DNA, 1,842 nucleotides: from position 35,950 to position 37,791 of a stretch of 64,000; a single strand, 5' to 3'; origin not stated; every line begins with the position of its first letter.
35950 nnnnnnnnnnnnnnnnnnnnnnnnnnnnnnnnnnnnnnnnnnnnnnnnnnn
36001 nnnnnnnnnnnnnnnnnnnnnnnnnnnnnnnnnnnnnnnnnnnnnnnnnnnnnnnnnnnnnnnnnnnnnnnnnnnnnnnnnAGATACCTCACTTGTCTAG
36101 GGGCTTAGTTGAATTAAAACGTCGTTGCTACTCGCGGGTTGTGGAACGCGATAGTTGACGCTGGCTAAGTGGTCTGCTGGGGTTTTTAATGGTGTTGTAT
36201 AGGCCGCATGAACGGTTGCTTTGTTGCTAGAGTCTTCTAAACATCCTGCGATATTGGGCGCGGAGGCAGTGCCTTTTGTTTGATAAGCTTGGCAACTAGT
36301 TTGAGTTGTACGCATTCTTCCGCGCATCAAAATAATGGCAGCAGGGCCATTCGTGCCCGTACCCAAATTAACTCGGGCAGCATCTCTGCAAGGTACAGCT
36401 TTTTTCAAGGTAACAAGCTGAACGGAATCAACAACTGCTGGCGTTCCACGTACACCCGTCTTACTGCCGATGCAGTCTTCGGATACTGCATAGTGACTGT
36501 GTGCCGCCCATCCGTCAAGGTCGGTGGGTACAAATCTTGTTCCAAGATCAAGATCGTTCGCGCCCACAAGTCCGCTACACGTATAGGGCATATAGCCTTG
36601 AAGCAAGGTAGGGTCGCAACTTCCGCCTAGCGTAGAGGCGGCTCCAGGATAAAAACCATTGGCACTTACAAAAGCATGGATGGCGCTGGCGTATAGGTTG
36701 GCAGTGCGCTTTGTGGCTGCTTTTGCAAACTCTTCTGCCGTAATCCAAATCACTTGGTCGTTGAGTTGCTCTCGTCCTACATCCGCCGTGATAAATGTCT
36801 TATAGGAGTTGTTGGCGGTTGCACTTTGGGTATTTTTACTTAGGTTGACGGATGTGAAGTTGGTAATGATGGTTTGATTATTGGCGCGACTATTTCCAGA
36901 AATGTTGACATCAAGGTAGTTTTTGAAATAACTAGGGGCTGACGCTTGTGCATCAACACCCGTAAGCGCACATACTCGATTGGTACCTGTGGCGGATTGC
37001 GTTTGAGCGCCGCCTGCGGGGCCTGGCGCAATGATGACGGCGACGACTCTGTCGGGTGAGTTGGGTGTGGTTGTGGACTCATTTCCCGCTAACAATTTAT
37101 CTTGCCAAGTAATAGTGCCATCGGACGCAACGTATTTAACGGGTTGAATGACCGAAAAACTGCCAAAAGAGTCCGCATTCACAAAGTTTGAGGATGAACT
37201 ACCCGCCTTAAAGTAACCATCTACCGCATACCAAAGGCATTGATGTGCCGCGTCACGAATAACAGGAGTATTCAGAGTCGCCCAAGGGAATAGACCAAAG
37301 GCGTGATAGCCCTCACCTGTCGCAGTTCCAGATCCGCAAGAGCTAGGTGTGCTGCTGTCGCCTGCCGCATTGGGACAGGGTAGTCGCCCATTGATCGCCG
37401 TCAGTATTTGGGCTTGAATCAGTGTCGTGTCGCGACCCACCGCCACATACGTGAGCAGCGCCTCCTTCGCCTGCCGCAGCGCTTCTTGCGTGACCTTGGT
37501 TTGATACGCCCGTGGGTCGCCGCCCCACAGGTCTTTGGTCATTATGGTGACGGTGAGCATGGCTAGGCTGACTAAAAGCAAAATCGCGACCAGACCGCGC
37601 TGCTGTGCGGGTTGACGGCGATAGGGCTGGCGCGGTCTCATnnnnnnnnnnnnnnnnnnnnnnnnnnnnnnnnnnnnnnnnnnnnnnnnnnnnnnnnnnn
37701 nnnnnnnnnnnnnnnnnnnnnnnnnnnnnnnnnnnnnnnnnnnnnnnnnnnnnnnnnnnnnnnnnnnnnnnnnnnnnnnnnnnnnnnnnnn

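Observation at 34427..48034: Twelve-gene, translationally coupled type IV filament cluster with non-canonical composition and order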

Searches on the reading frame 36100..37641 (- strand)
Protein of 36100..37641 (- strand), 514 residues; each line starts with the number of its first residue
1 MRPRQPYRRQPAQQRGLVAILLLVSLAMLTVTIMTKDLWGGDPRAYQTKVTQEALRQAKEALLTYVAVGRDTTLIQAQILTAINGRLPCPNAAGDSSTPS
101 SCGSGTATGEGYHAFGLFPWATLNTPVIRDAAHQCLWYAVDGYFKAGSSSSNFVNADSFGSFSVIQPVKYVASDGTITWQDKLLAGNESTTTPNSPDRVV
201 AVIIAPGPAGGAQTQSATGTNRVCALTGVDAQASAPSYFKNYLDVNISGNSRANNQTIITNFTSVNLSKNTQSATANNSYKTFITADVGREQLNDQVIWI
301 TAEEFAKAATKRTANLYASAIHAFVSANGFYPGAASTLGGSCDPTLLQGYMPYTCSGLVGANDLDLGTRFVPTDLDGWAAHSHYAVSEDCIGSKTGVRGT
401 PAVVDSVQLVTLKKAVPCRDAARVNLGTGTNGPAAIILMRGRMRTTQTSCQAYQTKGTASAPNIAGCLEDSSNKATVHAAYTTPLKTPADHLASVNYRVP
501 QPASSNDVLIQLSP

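Call 4: search_protein_families(library=pfam, max_evalue=0.1, proteins=[window:36100-37641:-])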
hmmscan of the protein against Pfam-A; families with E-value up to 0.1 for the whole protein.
window:36100-37641:- (514 aa): 0 families

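Call 5: search_protein_families(library=ncbifam, max_evalue=0.1, proteins=[window:36100-37641:-])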
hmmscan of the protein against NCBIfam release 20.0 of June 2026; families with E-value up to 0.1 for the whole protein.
window:36100-37641:- (514 aa): 2 families
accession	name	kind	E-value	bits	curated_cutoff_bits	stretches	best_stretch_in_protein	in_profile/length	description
TIGR03046.1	PS_II_psbV2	equivalog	0.039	13.6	148.35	0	229-273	19-63/157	photosystem II cytochrome PsbV2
NF008124.0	PRK10872.1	equivalog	0.092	11.2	728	0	373-429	423-483/744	GTP diphosphokinase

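Call 19: find_homologous_proteins(query=window:36100-37641:-, max_evalue=0.001)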
Query window:36100-37641:- (514 aa): 155 proteins with E <= 0.001 among 8000 candidates; the best 120 are listed.
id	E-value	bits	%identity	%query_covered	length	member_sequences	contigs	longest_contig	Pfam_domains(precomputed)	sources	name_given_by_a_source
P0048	0.0e+0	1153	100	100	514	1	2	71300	-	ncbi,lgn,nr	ncbi:MAG: hypothetical protein QM533_10805 [Cytophagales bacterium]|nr:hypothetical protein [Cytopha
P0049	1.3e-144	501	50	100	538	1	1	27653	-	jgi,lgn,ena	-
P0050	9.8e-133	462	49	98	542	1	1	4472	-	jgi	jgi:hypothetical protein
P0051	2.0e-131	457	48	98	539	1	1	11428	-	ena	-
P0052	1.8e-127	444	48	99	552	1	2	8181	-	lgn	-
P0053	8.7e-127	442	49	97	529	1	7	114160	-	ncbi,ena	-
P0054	2.3e-126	441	47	98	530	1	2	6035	-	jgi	jgi:hypothetical protein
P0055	4.6e-125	436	47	99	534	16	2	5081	-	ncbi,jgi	ncbi:MAG: hypothetical protein RLY95_415 [Pseudomonadota bacterium]|jgi:hypothetical protein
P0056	8.9e-120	419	45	98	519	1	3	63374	-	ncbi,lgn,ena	-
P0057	3.8e-119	417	46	97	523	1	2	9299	-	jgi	jgi:hypothetical protein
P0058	2.1e-117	411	44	98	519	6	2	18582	-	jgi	-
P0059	5.8e-117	410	44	98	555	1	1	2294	-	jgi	jgi:hypothetical protein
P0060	1.5e-109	385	42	99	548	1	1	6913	-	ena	-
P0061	8.1e-103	363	44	97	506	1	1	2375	-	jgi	jgi:hypothetical protein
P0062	3.4e-101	358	44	98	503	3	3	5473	-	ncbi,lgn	-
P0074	2.6e-82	295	39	100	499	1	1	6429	-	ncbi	-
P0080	1.5e-23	102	31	77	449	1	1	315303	-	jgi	jgi:hypothetical protein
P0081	4.4e-21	94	29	61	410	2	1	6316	-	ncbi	-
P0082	2.5e-18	84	31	56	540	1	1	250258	-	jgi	-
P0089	1.1e-12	66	27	55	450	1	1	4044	-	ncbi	-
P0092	5.2e-12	64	27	60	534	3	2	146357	-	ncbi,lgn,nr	ncbi:MAG TPA: hypothetical protein VHA15_14635 [Burkholderiales bacterium]|nr:hypothetical protein [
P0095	8.7e-12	63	31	52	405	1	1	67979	-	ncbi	ncbi:MAG: hypothetical protein ACR2Q3_17890, partial [Woeseiaceae bacterium]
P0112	8.7e-9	53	33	39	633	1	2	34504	-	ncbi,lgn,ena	-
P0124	1.3e-7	49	31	30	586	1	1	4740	-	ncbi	-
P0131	2.9e-7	48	31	39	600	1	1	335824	-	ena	-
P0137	9.6e-7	46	29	53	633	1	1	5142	-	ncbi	-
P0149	2.5e-6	45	30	62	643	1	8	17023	-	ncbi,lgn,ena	-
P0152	3.3e-6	44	25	75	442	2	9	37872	-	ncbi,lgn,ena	-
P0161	1.1e-5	43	29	53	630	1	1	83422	-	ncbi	-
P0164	1.7e-5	42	25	61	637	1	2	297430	-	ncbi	-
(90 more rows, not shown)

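Call 21: find_encoding_contigs(protein=P0092, flank=10000, max_places=2)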
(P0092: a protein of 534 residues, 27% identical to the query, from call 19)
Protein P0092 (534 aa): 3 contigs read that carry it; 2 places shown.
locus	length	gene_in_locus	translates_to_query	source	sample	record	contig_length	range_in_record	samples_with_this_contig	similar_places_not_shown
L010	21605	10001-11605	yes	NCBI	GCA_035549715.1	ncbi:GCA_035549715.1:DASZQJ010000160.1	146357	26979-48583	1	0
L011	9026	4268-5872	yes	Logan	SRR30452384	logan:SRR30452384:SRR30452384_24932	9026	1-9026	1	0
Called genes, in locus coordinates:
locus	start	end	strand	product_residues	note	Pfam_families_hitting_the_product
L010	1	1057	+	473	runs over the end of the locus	PF13191:AAA_16 (weak), PF13401:AAA_22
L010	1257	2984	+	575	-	PF07655:Secretin_N_2 (weak), PF00263:Secretin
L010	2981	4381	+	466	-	PF23914:TPR_CcmH_CycH (weak), PF25064:ARM_TT21_5th (faint), PF13174:TPR_6 (faint), PF13176:TPR_7 (faint), PF13432:TPR_16, PF14559:TPR_19, PF00515:TPR_1 (weak), PF07719:TPR_2 (weak), +5 more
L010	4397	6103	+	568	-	PF05157:MshEN, PF13401:AAA_22 (faint), PF00437:T2SSE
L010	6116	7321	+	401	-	PF28597:T2SSF_N, PF00482:T2SSF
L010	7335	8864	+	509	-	-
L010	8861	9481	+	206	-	-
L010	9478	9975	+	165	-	-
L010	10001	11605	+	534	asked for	-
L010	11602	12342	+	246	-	PF07963:N_methyl (faint)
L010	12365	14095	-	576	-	PF02518:HATPase_c (weak)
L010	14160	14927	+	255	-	PF01061:ABC2_membrane (weak), PF12698:ABC2_membrane_3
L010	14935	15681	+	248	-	-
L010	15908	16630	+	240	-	PF07963:N_methyl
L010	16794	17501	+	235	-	-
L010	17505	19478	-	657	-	PF00999:Na_H_Exchanger, PF02254:TrkA_N, PF02080:TrkA_C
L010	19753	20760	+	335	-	PF01380:SIS, PF00571:CBS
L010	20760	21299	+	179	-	PF00702:Hydrolase (faint)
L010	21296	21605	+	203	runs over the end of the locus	PF06835:LptC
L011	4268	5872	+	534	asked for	-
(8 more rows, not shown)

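Call 24: list_cluster_members(proteins=[P0164, P0161, P0152, P0149, P0137, P0124, P0112, P0089, P0081, P0074])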
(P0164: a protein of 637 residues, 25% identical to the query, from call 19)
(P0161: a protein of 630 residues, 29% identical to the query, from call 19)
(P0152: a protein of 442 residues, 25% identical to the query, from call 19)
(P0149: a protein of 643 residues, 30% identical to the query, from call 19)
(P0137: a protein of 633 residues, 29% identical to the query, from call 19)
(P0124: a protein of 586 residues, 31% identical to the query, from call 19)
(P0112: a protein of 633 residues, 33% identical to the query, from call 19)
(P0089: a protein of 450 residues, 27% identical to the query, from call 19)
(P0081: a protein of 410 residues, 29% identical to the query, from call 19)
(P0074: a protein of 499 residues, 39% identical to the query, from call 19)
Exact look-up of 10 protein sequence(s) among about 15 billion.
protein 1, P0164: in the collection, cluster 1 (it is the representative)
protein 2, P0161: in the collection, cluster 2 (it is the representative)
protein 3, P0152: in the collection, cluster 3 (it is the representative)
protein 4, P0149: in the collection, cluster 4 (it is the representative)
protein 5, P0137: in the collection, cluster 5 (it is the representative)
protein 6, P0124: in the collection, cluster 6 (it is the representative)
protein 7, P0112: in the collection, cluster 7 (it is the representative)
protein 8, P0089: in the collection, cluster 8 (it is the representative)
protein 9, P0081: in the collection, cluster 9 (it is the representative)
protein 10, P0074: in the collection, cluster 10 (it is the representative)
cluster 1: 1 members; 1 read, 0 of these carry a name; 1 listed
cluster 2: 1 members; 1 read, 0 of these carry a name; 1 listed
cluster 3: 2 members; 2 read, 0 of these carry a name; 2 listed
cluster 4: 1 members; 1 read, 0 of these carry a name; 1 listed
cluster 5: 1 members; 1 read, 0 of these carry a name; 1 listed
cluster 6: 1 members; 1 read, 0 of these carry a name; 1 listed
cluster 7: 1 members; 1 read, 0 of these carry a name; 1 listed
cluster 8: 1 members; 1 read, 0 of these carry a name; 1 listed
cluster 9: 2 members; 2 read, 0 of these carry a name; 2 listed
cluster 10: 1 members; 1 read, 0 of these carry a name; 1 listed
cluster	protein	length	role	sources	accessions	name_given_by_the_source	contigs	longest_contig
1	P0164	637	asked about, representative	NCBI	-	-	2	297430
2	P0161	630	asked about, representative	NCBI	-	-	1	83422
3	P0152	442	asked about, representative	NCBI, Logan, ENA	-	-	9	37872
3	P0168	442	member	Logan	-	-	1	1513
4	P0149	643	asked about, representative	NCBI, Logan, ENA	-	-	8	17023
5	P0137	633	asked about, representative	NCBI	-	-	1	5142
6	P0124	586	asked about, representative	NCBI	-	-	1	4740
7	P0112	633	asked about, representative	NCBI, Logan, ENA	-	-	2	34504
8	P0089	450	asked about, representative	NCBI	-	-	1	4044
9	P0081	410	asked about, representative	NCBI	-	-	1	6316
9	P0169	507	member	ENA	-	-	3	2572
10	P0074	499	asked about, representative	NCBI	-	-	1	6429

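Call 26: find_encoding_contigs(protein=P0164, flank=10000, max_places=1)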
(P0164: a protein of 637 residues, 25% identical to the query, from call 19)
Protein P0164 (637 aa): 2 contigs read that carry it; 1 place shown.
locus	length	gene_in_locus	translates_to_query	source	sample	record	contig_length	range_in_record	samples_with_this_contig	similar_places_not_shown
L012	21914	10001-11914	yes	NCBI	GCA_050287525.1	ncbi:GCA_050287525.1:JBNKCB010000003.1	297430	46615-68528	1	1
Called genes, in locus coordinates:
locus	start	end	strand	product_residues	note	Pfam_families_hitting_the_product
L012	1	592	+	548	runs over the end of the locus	PF13191:AAA_16 (weak), PF13401:AAA_22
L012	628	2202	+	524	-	PF07655:Secretin_N_2, PF00263:Secretin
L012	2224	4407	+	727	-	PF07719:TPR_2 (faint), PF13176:TPR_7 (faint), PF13424:TPR_12 (faint), PF13432:TPR_16, PF00515:TPR_1 (faint), PF13414:TPR_11 (faint), PF14559:TPR_19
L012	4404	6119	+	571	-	PF05157:MshEN, PF00437:T2SSE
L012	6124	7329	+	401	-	PF28597:T2SSF_N, PF00482:T2SSF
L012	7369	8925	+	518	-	-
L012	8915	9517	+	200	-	-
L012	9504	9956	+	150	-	-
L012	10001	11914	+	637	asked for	-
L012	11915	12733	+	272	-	-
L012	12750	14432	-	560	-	PF02518:HATPase_c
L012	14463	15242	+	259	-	-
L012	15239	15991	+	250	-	-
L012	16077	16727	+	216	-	PF07963:N_methyl (weak)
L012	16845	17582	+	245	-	PF00005:ABC_tran, PF13304:AAA_21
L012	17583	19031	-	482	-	PF00072:Response_reg, PF00158:Sigma54_activat, PF14532:Sigma54_activ_2, PF07728:AAA_5 (weak), PF25601:AAA_lid_14, PF02954:HTH_8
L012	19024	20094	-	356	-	PF00512:HisKA, PF02518:HATPase_c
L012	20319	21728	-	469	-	PF03951:Gln-synt_N, PF00120:Gln-synt_C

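Call 27: find_encoding_contigs(protein=P0080, flank=10000, max_places=1)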
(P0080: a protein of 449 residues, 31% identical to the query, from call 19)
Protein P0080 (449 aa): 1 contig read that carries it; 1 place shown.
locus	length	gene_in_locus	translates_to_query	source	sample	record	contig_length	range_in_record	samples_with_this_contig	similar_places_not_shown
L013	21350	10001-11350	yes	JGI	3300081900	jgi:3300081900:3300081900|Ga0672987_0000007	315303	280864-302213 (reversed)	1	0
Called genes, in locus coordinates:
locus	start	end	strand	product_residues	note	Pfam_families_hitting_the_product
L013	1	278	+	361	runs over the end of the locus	PF25800:FimV_N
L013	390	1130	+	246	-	PF07963:N_methyl (weak)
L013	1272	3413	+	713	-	PF00263:Secretin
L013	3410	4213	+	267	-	PF13428:TPR_14 (faint), PF23914:TPR_CcmH_CycH (faint), PF13432:TPR_16, PF13525:YfiO (weak), PF14559:TPR_19, PF13174:TPR_6 (weak), PF13424:TPR_12 (weak), PF13432:TPR_16, +6 more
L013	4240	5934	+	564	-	PF05157:MshEN, PF25199:nSTAND_NTPase5 (faint), PF00437:T2SSE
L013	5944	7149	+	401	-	PF28597:T2SSF_N, PF00482:T2SSF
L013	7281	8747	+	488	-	-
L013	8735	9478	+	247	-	-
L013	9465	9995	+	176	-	-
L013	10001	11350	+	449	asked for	-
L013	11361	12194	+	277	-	PF07963:N_methyl (weak)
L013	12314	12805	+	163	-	PF01202:SKI, PF01712:dNK (faint), PF13238:AAA_18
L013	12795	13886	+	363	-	PF01761:DHQ_synthase, PF24621:DHQS_C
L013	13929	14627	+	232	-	PF01797:Y1_Tnp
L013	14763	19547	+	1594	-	PF00310:GATase_2, PF04898:Glu_syn_central, PF01645:Glu_synthase, PF01493:GXGXG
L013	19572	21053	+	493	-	PF14691:Fer4_20, PF00890:FAD_binding_2 (weak), PF01266:DAO (weak), PF01593:Amino_oxidase, PF03486:HI0933_like (weak), PF07992:Pyr_redox_2, PF12831:FAD_oxidored, PF13450:NAD_binding_8, +6 more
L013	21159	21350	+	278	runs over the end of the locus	PF00005:ABC_tran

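Call 35: search_dna_similar(query=window:36100-37641:-, collection=plasmids, mode=protein, max_evalue=0.001)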
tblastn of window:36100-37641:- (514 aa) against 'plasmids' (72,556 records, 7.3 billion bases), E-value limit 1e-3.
No match.

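Call 39: predict_structure(alignment_id=A2)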
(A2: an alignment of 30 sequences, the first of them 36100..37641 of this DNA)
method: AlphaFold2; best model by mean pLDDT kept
length: 514 residues; sequences in the alignment: 30
mean_pLDDT: 76.2   pTM: 0.81
mean pLDDT of the five models: 76.2, 73.9, 73.2, 72.3, 70.4
residues with pLDDT >= 90: 134; 70-90: 214; 50-70: 102; < 50: 64
segments of 3 or more residues with pLDDT < 50: 76-82, 104-109, 146-153, 264-278, 395-414, 455-457
pLDDT, mean of each block of 10 residues (from residue 1): 54 61 81 64 86 96 87 48 69 77 49 84 91 93 57 62 89 91 83 79 91 70 77 87 59 72 52 46 82 89 90 88 87 90 92 80 67 68 92 54 42 57 83 92 83 55 86 94 83 87 89 85
secondary structure, 60 per line:
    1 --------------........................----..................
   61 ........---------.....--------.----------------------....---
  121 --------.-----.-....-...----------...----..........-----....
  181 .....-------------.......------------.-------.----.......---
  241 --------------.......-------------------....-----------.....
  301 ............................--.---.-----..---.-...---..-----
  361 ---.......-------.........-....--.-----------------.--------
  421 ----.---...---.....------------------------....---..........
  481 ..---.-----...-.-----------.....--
elements in order: H15-38 H43-68 H78-82 E114-117 E137-140 E162-171 E177-185 E199-205 H231-237 H255-261 E281-284 E296-301 H302-328 E348-350 H366-370 H378-381 E382-386 E435-439 H464-467 H471-482 E508-512

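Call 44: fold_search(model_id=the predicted structure, library=pdb)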
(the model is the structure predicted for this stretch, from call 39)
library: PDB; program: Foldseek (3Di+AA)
matches with E <= 10: 53; with E <= 0.001: 0
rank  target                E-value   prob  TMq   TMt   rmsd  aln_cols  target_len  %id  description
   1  3sf5_B                4.0e+00  0.12  0.04  0.08   2.1        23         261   13  Crystal Structure of Helicobacter pylori Urease Accessory Protein UreF/H complex (released 2011-11-02)
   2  1ef0_A                4.2e+00  0.10  0.04  0.05   5.7        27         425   18  CRYSTAL STRUCTURE OF PI-SCEI MINIPRECURSOR (released 2000-06-07)
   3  2xsj_B                4.2e+00  0.02  0.04  0.05  16.8        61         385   21  Structure of desulforubidin from Desulfomicrobium norvegicum (released 2011-08-24)
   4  3sf5_D                4.5e+00  0.11  0.04  0.08   2.2        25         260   12  Crystal Structure of Helicobacter pylori Urease Accessory Protein UreF/H complex (released 2011-11-02)
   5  6cqm_F                5.4e+00  0.05  0.05  0.19   8.1        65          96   11  Crystal Structure of mitochondrial single-stranded DNA binding proteins from S. cerevisiae, Rim1 (Form2) (released 2018-05-30)
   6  4yf9_C                5.7e+00  0.01  0.05  0.04  16.4       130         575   13  Structure of N-acylhomoserine lactone acylase MacQ (released 2016-03-02)
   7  1jva_A                6.0e+00  0.06  0.04  0.05   5.3        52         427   10  CRYSTAL STRUCTURE OF THE VMA1-DERIVED ENDONUCLEASE BEARING THE N AND C EXTEIN PROPEPTIDES (released 2002-08-29)
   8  4hi0_B                6.4e+00  0.08  0.04  0.08   3.2        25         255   12  Crystal Structure of Helicobacter pylori Urease Accessory Protein UreF/H/G complex (released 2013-10-16)
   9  2wbl_A                6.4e+00  0.07  0.05  0.07   4.6        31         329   13  Three-dimensional structure of a binary ROP-PRONE complex (released 2009-04-14)
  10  2wln_A                6.4e+00  0.02  0.08  0.13   8.8       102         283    9  POTASSIUM CHANNEL FROM MAGNETOSPIRILLUM MAGNETOTACTICUM (released 2010-06-09)
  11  5twv_A                6.4e+00  0.01  0.07  0.09   8.4        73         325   14  Cryo-EM structure of the pancreatic ATP-sensitive K+ channel SUR1/Kir6.2 in the presence of ATP and glibenclamide (released 2017-01-25)
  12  6cqm_B                6.8e+00  0.08  0.04  0.20   5.7        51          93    8  Crystal Structure of mitochondrial single-stranded DNA binding proteins from S. cerevisiae, Rim1 (Form2) (released 2018-05-30)
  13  5lnl_F                6.8e+00  0.06  0.04  0.16  16.0        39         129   26  Crystal structure of Hsf 1608-1749 putative domain 1 (released 2017-02-15)
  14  6byh_D                6.8e+00  0.04  0.05  0.20   5.8        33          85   15  Ubiquitin Variant (UbV.Fl11.1) bound to a human Skp1-Fbl11 fragment complex. (released 2018-07-18)
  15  7dvq_X                7.2e+00  0.10  0.04  0.11   1.4        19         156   32  Cryo-EM Structure of the Activated Human Minor Spliceosome (minor Bact Complex) (released 2021-03-31)
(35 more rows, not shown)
